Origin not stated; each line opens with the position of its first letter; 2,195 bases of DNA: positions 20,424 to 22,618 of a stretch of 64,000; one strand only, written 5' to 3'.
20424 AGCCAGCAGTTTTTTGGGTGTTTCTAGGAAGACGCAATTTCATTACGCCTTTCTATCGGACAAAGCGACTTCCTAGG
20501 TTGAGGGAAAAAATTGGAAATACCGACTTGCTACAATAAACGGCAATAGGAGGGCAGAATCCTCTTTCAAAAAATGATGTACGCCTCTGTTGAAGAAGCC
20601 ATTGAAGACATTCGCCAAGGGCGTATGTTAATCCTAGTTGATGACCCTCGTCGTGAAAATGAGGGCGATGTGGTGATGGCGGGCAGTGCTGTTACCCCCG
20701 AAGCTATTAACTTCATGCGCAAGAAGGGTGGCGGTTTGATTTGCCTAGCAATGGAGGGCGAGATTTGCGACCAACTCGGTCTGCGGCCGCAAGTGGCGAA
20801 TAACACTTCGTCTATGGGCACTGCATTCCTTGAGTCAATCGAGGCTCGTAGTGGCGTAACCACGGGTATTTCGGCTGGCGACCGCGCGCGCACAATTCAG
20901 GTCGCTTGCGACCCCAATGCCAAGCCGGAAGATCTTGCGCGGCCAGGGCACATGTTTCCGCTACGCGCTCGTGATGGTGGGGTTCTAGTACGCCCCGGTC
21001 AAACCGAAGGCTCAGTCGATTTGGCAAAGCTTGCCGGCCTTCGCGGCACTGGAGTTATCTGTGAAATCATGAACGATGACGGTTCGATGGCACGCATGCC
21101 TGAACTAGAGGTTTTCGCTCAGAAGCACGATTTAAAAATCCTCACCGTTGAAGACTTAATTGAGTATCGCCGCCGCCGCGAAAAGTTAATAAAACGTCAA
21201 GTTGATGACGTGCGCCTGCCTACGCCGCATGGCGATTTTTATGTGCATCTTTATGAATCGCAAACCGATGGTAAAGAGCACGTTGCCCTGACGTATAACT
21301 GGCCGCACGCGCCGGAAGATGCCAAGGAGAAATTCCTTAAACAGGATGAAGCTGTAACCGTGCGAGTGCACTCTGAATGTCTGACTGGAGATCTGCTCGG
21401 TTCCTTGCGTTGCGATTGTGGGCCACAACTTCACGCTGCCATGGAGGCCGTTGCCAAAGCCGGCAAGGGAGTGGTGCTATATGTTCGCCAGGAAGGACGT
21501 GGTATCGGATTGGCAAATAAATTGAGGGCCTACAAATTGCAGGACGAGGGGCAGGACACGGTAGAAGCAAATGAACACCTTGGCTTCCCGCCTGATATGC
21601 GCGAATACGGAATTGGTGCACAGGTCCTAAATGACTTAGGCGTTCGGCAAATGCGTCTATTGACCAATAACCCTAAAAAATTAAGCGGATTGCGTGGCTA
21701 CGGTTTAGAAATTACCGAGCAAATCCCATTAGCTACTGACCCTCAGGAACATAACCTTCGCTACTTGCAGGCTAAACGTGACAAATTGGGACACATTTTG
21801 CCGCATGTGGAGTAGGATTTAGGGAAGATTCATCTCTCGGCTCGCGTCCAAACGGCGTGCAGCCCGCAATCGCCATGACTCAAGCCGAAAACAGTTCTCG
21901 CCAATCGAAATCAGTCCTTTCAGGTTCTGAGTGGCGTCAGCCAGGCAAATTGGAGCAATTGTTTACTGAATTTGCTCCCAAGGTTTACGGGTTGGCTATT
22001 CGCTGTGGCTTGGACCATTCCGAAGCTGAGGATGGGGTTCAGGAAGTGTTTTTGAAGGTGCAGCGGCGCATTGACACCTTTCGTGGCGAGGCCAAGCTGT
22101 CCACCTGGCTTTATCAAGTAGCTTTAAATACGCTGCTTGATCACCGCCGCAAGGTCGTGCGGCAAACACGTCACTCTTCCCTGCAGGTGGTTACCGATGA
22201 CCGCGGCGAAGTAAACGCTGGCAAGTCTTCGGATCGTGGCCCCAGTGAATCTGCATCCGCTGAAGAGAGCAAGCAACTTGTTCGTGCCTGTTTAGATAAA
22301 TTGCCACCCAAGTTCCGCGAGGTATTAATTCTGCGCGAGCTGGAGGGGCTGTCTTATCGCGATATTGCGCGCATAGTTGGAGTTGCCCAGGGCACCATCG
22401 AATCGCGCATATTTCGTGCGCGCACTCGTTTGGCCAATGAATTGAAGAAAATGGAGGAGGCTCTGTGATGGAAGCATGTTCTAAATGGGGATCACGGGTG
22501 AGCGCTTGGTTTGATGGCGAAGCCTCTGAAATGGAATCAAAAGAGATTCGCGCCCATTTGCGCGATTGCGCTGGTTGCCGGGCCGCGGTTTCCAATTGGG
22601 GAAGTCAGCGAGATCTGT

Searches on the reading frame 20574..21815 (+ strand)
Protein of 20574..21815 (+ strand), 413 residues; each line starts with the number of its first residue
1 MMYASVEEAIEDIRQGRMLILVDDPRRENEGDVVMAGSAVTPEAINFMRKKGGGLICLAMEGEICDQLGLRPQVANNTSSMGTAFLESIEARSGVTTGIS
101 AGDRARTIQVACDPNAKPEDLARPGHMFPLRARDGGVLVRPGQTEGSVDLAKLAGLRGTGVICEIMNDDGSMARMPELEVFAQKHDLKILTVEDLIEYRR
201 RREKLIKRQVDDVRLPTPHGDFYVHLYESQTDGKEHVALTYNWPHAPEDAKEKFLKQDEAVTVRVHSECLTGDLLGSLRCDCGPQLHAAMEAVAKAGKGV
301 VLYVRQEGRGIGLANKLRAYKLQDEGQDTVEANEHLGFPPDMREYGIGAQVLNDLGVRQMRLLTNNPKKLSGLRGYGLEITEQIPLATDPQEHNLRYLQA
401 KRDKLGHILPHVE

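Call 27: search_protein_families(library=ncbifam, proteins=[window:20574-21815:+], max_evalue=1e-8)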
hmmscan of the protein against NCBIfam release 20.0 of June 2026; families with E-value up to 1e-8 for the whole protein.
window:20574-21815:+ (413 aa): 12 families
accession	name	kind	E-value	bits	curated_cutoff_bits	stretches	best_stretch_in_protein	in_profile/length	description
NF006803.0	PRK09311.1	equivalog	1.1e-178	594.3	569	1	2-411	8-406/417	bifunctional 3,4-dihydroxy-2-butanone-4-phosphate synthase/GTP cyclohydrolase II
NF006806.0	PRK09319.1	equivalog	2.7e-177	590.8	764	1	2-410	10-410/561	bifunctional 3,4-dihydroxy-2-butanone-4-phosphate synthase/GTP cyclohydrolase II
NF010626.1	PRK14019.1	equivalog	5.4e-125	417.1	513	1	4-383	3-360/364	bifunctional 3,4-dihydroxy-2-butanone-4-phosphate synthase/GTP cyclohydrolase II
NF009132.0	PRK12485.1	equivalog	1.9e-97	326.6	693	1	1-386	1-367/369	bifunctional 3,4-dihydroxy-2-butanone-4-phosphate synthase/GTP cyclohydrolase II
NF006805.0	PRK09318.1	equivalog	3.4e-96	322.6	486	1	8-410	3-381/387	bifunctional 3,4-dihydroxy-2-butanone-4-phosphate synthase/GTP cyclohydrolase II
NF006804.0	PRK09314.1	equivalog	4.3e-94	315.5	432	1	1-245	1-242/339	bifunctional 3,4-dihydroxy-2-butanone 4-phosphate synthase/GTP cyclohydrolase II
NF001591.0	PRK00393.1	subfamily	2.3e-73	245.8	148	1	210-410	7-195/199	GTP cyclohydrolase II RibA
TIGR00506.1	ribB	equivalog_domain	1e-70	237.4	177.45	1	3-199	2-204/204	3,4-dihydroxy-2-butanone-4-phosphate synthase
TIGR00505.1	ribA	equivalog_domain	4.1e-69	231.9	205.85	1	210-409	3-191/191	GTP cyclohydrolase II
NF006456.0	PRK08815.1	equivalog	1.2e-59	202.4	464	1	259-409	215-365/376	GTP cyclohydrolase II RibA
NF004437.0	PRK05773.1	equivalog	2.1e-24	86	262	1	5-197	2-215/219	3,4-dihydroxy-2-butanone 4-phosphate synthase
NF005536.0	PRK07198.1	equivalog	1.6e-13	50.2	403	1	254-387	233-377/419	GTP cyclohydrolase II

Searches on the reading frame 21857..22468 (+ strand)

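Call 27: search_protein_families(library=ncbifam, proteins=[window:21857-22468:+], max_evalue=1e-8)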
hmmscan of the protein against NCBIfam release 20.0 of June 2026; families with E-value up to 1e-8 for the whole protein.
window:21857-22468:+ (203 aa): 76 families (the best 25 are shown)
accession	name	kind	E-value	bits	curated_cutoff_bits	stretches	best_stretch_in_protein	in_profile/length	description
NF008888.0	PRK11922.1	equivalog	3.7e-35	121.6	204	1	8-198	8-198/231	RNA polymerase sigma factor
TIGR02937.1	sigma70-ECF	superfamily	1.4e-32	112.6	42.9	1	32-196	3-165/165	sigma-70 family RNA polymerase sigma factor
NF009166.1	PRK12513.1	equivalog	1.3e-31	109.8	206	1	33-200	25-190/193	RNA polymerase sigma factor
TIGR02939.1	RpoE_Sigma70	equivalog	1.7e-30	106.4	236.15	1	33-197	23-187/190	RNA polymerase sigma factor RpoE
NF007225.0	PRK09643.1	equivalog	3.2e-30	105.4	190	1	32-201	29-187/204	RNA polymerase sigma factor SigM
NF009185.0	PRK12533.1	equivalog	1.4e-29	103.4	248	1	44-198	43-195/231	RNA polymerase sigma factor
NF009171.0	PRK12518.1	equivalog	2.2e-28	99.4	208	1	9-197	6-185/191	RNA polymerase sigma factor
TIGR02950.1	SigM_subfam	subfamily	2.6e-28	98.9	147.95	1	32-195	2-157/159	RNA polymerase sigma factor, SigM family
NF004113.0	PRK05602.1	equivalog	2.9e-28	98.9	208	1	27-200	42-205/211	RNA polymerase sigma factor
NF007229.0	PRK09647.1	equivalog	3e-28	98.6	265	1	17-200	32-206/220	RNA polymerase sigma factor SigE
NF058625.1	sigma_PG0214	equivalog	8.5e-28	97.2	130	1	33-201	7-166/170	GFO_1088 family ECF-type sigma factor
NF007223.0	PRK09641.1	equivalog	1.4e-27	96.8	209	1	39-198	27-186/187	RNA polymerase sigma factor SigW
TIGR02985.1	Sig70_bacteroi1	subfamily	4.2e-25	88.8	126.4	1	33-196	4-162/162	RNA polymerase sigma-70 factor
TIGR02959.1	SigZ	equivalog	5.1e-25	88.3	168.65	1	53-197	18-149/170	RNA polymerase sigma factor SigZ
TIGR02948.1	SigW_bacill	equivalog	1.7e-24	86.9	243.1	1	39-198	27-186/187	RNA polymerase sigma factor SigW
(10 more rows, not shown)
